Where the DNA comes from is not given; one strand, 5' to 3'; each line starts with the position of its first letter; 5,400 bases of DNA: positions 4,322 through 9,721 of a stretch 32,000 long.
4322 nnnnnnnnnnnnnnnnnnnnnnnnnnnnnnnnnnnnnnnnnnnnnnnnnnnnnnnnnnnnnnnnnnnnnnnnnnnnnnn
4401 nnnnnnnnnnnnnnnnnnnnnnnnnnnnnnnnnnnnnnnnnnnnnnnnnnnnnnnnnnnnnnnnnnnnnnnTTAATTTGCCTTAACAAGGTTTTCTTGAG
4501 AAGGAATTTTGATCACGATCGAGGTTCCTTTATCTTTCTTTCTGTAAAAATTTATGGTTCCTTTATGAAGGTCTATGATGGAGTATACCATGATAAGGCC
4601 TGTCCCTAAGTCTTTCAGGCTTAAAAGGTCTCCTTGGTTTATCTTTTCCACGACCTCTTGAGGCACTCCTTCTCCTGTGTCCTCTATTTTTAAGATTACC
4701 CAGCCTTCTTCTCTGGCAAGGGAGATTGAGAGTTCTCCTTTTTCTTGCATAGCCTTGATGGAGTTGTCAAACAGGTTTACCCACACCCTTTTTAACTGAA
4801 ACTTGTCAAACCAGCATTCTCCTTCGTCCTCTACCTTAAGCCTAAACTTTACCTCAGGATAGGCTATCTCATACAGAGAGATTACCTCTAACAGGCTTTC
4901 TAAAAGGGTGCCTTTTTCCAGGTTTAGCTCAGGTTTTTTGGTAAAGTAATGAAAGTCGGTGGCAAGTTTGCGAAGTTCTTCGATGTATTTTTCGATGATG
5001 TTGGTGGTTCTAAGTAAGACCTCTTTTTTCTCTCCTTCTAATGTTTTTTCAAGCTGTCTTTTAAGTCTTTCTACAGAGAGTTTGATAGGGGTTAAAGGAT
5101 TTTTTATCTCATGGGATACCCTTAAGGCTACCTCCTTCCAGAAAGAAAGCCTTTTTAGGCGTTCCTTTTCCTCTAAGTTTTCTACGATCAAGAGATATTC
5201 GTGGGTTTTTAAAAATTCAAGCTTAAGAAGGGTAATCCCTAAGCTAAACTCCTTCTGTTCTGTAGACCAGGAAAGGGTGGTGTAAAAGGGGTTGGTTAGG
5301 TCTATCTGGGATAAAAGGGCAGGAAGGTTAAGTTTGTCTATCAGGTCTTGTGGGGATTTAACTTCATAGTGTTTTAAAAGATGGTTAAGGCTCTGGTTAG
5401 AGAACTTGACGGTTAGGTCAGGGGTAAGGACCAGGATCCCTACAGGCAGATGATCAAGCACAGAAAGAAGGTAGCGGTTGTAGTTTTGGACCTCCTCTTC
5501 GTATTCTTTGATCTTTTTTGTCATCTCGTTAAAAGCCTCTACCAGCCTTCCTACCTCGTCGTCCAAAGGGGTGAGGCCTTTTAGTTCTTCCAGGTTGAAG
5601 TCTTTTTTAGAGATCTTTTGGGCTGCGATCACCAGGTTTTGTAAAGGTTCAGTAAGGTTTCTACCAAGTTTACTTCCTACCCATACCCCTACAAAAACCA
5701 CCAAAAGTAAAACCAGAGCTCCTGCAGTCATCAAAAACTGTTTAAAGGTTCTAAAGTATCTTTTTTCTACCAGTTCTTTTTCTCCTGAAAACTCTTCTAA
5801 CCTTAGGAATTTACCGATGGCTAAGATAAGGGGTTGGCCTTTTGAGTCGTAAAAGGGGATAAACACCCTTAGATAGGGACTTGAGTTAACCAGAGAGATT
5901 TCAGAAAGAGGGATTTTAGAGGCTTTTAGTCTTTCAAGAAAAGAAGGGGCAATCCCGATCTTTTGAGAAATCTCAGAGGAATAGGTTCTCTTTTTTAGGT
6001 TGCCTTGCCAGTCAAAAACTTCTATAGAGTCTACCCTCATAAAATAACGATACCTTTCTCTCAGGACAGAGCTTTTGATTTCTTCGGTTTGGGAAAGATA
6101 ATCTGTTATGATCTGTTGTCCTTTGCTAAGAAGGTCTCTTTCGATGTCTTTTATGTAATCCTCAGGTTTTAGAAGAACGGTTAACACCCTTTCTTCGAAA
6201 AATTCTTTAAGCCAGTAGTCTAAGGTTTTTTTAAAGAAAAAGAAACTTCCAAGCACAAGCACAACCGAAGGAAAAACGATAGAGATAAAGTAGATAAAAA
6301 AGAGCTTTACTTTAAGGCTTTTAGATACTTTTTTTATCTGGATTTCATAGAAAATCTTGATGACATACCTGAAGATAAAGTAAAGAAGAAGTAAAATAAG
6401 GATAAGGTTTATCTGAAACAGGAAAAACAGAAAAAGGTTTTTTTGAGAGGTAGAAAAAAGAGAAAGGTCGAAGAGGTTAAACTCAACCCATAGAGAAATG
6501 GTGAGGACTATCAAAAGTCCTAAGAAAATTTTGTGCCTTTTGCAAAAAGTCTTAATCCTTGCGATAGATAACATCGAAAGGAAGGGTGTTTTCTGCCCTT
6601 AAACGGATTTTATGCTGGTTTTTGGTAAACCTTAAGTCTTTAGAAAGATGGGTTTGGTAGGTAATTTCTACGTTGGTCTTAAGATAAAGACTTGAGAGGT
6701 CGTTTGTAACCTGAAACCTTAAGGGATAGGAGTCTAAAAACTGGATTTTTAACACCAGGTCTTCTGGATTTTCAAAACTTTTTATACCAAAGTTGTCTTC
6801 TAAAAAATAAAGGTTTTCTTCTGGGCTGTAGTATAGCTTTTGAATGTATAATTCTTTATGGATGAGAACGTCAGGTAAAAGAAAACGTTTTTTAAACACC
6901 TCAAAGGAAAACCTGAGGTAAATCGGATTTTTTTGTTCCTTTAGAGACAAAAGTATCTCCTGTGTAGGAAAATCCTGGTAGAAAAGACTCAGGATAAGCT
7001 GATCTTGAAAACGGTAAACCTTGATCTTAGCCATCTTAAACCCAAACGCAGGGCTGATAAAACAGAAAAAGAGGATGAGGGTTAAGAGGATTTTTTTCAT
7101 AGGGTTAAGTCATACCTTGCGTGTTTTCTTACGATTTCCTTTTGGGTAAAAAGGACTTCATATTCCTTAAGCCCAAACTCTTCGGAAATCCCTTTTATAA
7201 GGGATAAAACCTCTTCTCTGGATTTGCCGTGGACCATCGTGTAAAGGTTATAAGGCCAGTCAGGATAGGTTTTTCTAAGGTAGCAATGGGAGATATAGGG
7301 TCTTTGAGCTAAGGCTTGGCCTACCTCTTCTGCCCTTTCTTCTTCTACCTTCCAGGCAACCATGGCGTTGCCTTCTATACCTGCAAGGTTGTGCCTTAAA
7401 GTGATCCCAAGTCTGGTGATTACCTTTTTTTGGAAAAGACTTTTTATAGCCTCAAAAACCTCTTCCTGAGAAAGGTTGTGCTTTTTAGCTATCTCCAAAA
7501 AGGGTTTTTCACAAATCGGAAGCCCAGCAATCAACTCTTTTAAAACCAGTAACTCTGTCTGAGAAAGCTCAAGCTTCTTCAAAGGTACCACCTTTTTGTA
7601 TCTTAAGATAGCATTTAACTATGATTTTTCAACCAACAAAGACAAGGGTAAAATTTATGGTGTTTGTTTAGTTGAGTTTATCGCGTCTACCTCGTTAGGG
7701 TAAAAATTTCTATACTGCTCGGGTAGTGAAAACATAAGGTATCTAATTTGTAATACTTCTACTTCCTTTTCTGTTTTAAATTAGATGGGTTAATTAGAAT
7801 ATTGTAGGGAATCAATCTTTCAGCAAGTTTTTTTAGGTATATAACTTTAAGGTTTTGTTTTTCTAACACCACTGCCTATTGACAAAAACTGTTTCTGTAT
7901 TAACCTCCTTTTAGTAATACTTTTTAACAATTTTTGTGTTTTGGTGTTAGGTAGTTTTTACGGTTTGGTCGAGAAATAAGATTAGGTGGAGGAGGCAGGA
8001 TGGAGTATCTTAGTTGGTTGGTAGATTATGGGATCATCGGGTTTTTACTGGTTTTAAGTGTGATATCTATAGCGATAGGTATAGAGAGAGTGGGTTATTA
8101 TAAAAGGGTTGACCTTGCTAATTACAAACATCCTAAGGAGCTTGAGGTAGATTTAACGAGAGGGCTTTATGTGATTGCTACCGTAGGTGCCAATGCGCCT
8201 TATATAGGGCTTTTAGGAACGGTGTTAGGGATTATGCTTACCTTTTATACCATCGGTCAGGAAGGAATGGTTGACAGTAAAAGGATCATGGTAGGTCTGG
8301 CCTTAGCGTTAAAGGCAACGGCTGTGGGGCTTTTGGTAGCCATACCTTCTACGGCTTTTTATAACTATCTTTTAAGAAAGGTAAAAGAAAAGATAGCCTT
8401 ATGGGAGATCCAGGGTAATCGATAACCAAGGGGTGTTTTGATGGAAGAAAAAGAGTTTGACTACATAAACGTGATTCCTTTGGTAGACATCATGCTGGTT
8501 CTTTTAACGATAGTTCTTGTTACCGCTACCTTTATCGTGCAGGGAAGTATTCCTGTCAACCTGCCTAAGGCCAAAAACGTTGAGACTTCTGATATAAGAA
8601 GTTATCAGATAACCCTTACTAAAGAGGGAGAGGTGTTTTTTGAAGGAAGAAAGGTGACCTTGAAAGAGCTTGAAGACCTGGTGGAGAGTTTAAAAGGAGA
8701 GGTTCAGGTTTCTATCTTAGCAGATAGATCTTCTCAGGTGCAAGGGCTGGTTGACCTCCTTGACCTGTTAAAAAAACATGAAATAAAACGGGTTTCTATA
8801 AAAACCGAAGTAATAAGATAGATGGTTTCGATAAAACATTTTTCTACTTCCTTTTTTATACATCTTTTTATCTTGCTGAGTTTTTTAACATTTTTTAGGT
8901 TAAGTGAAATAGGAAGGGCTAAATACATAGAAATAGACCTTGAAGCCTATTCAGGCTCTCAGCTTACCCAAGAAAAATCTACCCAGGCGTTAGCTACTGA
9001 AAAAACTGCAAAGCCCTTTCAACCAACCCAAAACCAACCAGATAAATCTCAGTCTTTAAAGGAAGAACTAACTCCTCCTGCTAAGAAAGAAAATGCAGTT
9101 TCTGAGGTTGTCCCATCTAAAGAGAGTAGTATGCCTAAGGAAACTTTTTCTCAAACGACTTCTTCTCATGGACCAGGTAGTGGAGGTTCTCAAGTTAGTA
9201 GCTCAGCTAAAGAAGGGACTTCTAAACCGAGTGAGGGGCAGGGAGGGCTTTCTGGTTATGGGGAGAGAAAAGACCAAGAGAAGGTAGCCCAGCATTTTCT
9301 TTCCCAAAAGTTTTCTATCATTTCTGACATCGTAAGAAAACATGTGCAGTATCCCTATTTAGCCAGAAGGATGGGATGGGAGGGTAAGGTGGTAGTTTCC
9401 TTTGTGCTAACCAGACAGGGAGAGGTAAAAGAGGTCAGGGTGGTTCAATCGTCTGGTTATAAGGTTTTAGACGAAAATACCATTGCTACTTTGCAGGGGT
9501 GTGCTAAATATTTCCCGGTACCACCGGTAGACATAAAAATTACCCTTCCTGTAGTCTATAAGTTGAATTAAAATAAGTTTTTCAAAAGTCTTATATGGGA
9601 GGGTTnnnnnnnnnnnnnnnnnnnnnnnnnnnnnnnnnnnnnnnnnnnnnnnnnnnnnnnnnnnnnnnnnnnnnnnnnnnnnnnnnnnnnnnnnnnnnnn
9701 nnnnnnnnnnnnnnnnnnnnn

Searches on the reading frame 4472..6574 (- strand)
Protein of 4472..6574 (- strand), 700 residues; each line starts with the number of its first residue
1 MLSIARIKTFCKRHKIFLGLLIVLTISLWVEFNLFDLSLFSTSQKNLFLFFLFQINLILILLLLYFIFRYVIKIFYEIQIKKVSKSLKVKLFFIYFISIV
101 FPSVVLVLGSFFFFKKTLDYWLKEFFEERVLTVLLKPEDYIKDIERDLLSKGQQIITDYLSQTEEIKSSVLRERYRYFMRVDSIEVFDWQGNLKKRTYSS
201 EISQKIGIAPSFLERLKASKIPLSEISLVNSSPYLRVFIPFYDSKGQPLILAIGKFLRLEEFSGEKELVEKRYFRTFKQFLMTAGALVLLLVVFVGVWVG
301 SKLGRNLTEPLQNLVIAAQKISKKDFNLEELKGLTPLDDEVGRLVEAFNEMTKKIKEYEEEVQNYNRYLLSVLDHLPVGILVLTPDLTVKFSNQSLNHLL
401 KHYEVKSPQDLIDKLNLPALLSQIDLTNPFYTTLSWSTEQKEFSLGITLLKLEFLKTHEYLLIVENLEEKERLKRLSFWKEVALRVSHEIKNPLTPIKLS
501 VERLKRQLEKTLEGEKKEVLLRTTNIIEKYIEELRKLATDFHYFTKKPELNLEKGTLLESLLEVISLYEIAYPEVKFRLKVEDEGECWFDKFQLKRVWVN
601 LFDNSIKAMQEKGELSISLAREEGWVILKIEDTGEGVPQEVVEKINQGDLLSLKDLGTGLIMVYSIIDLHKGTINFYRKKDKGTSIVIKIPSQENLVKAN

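Call 6: search_protein_families(library=pfam, proteins=[window:4472-6574:-])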
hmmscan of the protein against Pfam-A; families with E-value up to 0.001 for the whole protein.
window:4472-6574:- (700 aa): 4 families
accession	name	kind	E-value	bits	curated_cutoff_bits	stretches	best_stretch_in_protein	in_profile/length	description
PF02518.31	HATPase_c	-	5.1e-17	62.7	26.4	1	590-693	2-110/111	Histidine kinase-, DNA gyrase B-, and HSP90-like ATPase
PF00672.30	HAMP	-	2e-08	34.9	25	1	303-356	2-52/53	HAMP domain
PF00512.31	HisKA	-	1.8e-07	31.6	26.9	1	486-538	9-61/66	His Kinase A (phospho-acceptor) domain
PF14501.12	HATPase_c_5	-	7.1e-05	23.1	22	1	592-682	4-93/102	GHKL domain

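Call 7: search_protein_families(library=ncbifam, proteins=[window:4472-6574:-])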
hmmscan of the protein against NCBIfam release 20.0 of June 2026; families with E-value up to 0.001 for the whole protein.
window:4472-6574:- (700 aa): 72 families (the best 25 are shown)
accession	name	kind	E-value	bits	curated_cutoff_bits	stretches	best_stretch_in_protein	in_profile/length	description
NF033092.0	HK_WalK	equivalog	1.1e-32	113.4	725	1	276-691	174-593/594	cell wall metabolism sensor histidine kinase WalK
NF008468.0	PRK11360.1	equivalog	8.5e-32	110.3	646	1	471-695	388-611/616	two-component system sensor histidine kinase AtoS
NF046044.1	PnpS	equivalog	1.4e-29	103.3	400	1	311-691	2-390/390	two-component system histidine kinase PnpS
NF053867.1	SprKinKinDBac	equivalog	5.7e-27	94.3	775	1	359-694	163-499/500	sporulation kinase KinD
NF047496.1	HK_LIC11548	equivalog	7.6e-25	87.7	750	1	469-691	350-588/589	LIC_11548 family sensor histidine kinase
NF006800.0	PRK09303.1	equivalog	4.6e-21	75.2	342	1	468-691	140-376/383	histidine kinase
TIGR02966.1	phoR_proteo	equivalog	6.4e-21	74.7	334.2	1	368-686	7-329/333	phosphate regulon sensor histidine kinase PhoR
NF047497.1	HK_LIC_12097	equivalog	1.1e-20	73.7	500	1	465-692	136-366/367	LIC_12097 family sensor histidine kinase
NF007688.0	PRK10364.1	equivalog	6.6e-20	71.3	479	1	468-693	229-452/460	two-component system sensor histidine kinase ZraS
NF007004.0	PRK09467.1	equivalog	8.5e-20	71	415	2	486-693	239-437/440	two-component system sensor histidine kinase EnvZ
TIGR01386.1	cztS_silS_copS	subfamily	1.2e-18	67.4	292.55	2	488-690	250-456/457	heavy metal sensor histidine kinase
NF012226.0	AdeS_HK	equivalog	2.2e-18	66.5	500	2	486-691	145-352/353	two-component sensor histidine kinase AdeS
NF008312.0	PRK11100.1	equivalog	2.8e-18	66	356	1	480-693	257-475/477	two-component system sensor histidine kinase CreC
NF012163.2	BaeS_SmeS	equivalog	1e-17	64.2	500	2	465-691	231-457/457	sensor histidine kinase efflux regulator BaeS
NF047874.1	MASE3_PAS_HK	subfamily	8.4e-17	61.2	560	1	586-694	512-626/655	MASE3 domain-containing sensor histidine kinase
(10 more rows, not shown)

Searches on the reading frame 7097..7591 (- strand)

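Call 6: search_protein_families(library=pfam, proteins=[window:7097-7591:-])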
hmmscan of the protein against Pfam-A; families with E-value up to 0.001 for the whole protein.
window:7097-7591:- (164 aa): 2 families
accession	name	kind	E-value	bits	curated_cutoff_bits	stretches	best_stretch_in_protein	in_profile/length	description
PF17805.7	AsnC_trans_reg2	-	3.8e-32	110.7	27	1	70-152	2-84/86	AsnC-like ligand binding domain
PF22451.2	NirdL-like_HTH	-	1.9e-10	40.6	27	1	16-58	4-46/47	Siroheme decarboxylase NirDL-like HTH domain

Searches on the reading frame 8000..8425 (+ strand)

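Call 55: search_protein_families(library=pfam, proteins=[window:8000-8425:+])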
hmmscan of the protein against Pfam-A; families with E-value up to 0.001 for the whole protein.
window:8000-8425:+ (141 aa): 1 family
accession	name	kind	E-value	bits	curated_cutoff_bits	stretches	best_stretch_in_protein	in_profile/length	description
PF01618.21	MotA_ExbB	-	1.7e-29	102.6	22.9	1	49-136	39-126/127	MotA/TolQ/ExbB proton channel family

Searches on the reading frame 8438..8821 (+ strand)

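Call 55: search_protein_families(library=pfam, proteins=[window:8438-8821:+])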
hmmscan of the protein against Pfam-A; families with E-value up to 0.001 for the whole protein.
window:8438-8821:+ (127 aa): 1 family
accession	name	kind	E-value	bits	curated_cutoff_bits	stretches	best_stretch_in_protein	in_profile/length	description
PF02472.21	ExbD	-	4e-24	85.5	25.4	1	8-124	6-126/128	Biopolymer transport protein ExbD/TolR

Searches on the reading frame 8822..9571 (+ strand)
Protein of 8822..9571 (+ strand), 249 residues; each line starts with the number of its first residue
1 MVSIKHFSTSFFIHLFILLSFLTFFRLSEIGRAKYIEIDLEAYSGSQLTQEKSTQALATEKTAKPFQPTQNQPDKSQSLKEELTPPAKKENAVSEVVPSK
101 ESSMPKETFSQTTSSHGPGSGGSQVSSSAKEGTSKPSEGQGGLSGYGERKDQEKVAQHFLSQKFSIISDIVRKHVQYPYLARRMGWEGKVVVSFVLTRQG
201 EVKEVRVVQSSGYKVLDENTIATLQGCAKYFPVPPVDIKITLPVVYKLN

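Call 55: search_protein_families(library=pfam, proteins=[window:8822-9571:+])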
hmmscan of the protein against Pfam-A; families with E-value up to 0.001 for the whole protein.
window:8822-9571:+ (249 aa): 2 families
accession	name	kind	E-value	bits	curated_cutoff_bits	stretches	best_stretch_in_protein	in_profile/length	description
PF03544.19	TonB_C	-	2.6e-22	79.5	24.6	1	174-248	2-79/79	Gram-negative bacterial TonB protein C-terminal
PF13103.11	TonB_2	-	3.3e-06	27.6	22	1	168-235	9-72/85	TonB C terminal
